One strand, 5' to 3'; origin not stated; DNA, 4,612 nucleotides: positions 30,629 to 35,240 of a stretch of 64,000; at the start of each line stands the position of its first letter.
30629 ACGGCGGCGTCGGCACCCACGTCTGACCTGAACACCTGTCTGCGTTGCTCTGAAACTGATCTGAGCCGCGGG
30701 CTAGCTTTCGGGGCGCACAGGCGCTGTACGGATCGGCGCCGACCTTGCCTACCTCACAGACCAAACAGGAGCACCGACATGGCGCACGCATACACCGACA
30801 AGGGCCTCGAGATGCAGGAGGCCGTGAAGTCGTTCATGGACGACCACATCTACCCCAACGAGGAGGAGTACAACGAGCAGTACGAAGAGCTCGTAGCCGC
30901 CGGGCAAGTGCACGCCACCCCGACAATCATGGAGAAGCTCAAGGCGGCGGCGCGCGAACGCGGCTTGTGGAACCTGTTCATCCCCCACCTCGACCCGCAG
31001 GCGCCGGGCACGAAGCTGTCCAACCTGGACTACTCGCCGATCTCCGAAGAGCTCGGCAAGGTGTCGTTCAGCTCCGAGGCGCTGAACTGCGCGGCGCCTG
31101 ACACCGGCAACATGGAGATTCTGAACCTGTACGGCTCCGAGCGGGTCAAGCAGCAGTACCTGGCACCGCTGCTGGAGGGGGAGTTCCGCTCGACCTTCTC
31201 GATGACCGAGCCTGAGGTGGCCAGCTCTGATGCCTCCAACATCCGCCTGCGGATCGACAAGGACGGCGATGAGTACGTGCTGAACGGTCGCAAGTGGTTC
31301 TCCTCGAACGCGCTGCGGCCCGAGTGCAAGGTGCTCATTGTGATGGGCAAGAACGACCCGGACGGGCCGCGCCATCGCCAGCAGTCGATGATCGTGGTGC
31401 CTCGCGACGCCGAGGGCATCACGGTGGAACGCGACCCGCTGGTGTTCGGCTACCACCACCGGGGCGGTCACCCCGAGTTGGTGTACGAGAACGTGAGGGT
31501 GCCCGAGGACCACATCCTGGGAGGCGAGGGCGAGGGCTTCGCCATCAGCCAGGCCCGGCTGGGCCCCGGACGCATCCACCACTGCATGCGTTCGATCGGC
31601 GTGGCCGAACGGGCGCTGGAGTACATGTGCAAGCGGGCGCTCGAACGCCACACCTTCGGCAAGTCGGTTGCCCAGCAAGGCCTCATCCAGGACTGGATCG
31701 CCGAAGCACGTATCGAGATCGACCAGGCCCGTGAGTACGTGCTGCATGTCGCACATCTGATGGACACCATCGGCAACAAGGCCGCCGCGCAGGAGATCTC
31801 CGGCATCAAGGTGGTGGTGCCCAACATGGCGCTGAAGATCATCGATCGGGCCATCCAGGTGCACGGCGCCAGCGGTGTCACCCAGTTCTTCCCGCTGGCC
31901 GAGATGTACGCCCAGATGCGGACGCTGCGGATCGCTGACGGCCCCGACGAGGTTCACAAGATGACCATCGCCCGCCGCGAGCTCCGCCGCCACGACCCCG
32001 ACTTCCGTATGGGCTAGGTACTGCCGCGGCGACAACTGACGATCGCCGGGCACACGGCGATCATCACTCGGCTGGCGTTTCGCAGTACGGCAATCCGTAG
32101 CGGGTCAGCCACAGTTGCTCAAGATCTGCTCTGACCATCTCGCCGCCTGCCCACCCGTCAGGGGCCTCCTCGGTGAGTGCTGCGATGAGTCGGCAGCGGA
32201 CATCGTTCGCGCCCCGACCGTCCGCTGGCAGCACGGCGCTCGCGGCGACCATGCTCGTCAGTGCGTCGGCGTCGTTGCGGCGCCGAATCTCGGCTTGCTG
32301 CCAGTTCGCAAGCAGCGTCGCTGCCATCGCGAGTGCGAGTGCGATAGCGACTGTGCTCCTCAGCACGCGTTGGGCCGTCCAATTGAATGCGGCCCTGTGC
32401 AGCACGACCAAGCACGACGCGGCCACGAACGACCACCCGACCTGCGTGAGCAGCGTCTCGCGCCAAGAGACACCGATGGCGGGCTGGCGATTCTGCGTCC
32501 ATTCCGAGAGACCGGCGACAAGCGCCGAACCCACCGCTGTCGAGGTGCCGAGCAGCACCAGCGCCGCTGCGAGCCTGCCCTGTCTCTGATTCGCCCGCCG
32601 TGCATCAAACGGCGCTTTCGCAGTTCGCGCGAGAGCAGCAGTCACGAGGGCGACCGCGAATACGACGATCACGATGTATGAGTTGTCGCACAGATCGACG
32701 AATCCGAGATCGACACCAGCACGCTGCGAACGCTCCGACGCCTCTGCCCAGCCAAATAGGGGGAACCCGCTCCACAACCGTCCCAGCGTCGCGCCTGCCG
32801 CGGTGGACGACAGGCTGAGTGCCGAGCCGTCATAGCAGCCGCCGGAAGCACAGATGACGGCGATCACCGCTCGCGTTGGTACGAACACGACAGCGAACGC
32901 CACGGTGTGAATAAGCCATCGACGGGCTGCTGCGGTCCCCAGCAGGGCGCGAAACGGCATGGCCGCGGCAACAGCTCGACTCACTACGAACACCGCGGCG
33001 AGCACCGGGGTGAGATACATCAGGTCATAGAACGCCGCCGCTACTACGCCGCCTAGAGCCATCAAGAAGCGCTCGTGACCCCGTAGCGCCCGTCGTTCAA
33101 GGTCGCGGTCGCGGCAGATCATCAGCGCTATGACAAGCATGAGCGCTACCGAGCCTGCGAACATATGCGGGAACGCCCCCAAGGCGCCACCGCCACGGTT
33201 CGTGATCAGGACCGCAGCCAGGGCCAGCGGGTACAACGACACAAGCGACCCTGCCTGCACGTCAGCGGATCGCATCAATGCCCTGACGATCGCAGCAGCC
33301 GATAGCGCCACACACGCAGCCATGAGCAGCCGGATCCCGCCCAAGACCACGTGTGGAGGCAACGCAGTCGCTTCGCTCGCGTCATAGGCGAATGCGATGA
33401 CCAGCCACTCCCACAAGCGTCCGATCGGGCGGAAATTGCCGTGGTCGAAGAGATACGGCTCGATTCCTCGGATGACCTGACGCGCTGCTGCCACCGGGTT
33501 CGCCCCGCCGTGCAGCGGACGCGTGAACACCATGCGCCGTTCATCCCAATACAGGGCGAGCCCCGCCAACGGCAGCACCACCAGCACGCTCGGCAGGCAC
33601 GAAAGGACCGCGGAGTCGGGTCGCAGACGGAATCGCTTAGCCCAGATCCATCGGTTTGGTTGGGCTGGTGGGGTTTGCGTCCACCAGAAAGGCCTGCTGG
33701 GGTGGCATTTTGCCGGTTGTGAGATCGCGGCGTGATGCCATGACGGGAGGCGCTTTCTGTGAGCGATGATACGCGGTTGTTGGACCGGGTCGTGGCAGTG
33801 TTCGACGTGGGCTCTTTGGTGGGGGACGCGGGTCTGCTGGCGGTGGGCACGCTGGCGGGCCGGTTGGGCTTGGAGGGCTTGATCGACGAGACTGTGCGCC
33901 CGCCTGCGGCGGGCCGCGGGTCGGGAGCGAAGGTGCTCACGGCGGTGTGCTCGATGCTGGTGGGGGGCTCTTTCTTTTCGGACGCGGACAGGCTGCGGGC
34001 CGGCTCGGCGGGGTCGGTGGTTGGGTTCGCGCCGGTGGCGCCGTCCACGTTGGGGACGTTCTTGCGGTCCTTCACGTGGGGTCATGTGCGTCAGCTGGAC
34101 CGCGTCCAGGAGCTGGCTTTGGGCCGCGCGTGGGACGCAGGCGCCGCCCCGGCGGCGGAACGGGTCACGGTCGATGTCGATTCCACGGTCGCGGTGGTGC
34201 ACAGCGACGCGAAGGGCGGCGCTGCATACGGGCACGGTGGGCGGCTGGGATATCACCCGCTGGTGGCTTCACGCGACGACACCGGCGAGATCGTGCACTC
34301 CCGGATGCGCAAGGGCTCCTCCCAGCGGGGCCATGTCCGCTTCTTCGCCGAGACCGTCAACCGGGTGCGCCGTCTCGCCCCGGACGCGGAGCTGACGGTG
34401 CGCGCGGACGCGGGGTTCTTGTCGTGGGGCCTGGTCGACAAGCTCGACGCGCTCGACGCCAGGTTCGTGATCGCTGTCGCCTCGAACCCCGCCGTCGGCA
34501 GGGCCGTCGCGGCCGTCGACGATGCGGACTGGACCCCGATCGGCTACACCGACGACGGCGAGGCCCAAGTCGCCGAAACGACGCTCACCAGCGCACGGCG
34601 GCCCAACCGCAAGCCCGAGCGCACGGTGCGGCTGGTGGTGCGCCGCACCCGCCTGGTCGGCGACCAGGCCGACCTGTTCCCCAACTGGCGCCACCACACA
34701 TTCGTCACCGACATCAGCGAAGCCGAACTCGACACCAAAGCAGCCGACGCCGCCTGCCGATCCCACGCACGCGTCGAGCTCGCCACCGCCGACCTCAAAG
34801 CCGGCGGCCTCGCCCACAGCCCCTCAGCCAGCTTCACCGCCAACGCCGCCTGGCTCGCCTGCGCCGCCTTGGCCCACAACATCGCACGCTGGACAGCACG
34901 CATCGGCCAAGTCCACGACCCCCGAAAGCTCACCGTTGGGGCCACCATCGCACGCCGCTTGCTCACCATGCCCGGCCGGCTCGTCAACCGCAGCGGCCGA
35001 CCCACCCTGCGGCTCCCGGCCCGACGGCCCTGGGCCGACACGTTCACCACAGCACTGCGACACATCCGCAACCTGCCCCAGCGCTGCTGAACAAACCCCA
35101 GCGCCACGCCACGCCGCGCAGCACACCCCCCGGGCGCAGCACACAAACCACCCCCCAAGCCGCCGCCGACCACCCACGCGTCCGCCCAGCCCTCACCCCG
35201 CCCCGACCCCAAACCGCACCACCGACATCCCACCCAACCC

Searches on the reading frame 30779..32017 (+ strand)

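Call 72: search_protein_families(library=pfam, proteins=[window:30779-32017:+], max_evalue=0.001)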
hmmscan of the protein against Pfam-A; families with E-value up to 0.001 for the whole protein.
window:30779-32017:+ (412 aa): 4 families
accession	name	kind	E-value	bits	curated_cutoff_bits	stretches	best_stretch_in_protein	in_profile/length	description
PF00441.29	Acyl-CoA_dh_1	-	1.6e-35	122.9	22.4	1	251-401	1-149/150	Acyl-CoA dehydrogenase, C-terminal domain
PF02770.24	Acyl-CoA_dh_M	-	1.4e-17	64.1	33.3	1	140-239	2-97/97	Acyl-CoA dehydrogenase, middle domain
PF02771.21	Acyl-CoA_dh_N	-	3.4e-10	40.7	22.9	1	10-135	5-113/113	Acyl-CoA dehydrogenase, N-terminal domain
PF08028.16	Acyl-CoA_dh_2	-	6.8e-10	39.8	22.7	1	267-372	2-115/134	Acyl-CoA dehydrogenase, C-terminal domain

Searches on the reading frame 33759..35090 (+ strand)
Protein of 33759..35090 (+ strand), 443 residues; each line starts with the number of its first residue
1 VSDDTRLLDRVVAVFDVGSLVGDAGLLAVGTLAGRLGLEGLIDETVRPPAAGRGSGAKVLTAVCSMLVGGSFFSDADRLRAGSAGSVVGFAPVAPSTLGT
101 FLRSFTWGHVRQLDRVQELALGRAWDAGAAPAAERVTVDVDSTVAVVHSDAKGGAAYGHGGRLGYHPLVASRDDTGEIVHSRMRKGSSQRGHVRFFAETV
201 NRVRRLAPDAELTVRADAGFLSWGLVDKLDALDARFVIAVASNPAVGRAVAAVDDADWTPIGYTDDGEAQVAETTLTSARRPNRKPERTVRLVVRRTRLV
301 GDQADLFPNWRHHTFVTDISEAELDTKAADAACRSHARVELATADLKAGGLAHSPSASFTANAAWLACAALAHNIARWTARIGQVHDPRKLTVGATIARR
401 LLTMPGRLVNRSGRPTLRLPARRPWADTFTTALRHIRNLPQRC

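Call 72: search_protein_families(library=pfam, proteins=[window:33759-35090:+], max_evalue=0.001)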
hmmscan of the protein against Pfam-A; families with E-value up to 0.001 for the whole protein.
window:33759-35090:+ (443 aa): 2 families
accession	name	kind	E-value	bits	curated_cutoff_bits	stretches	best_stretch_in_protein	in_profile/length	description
PF13701.12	DDE_Tnp_1_4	-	8.4e-36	123.6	34.7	1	10-440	8-434/435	Transposase DDE domain group 1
PF01609.27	DDE_Tnp_1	-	3.1e-13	50.4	23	1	135-375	4-200/200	Transposase DDE domain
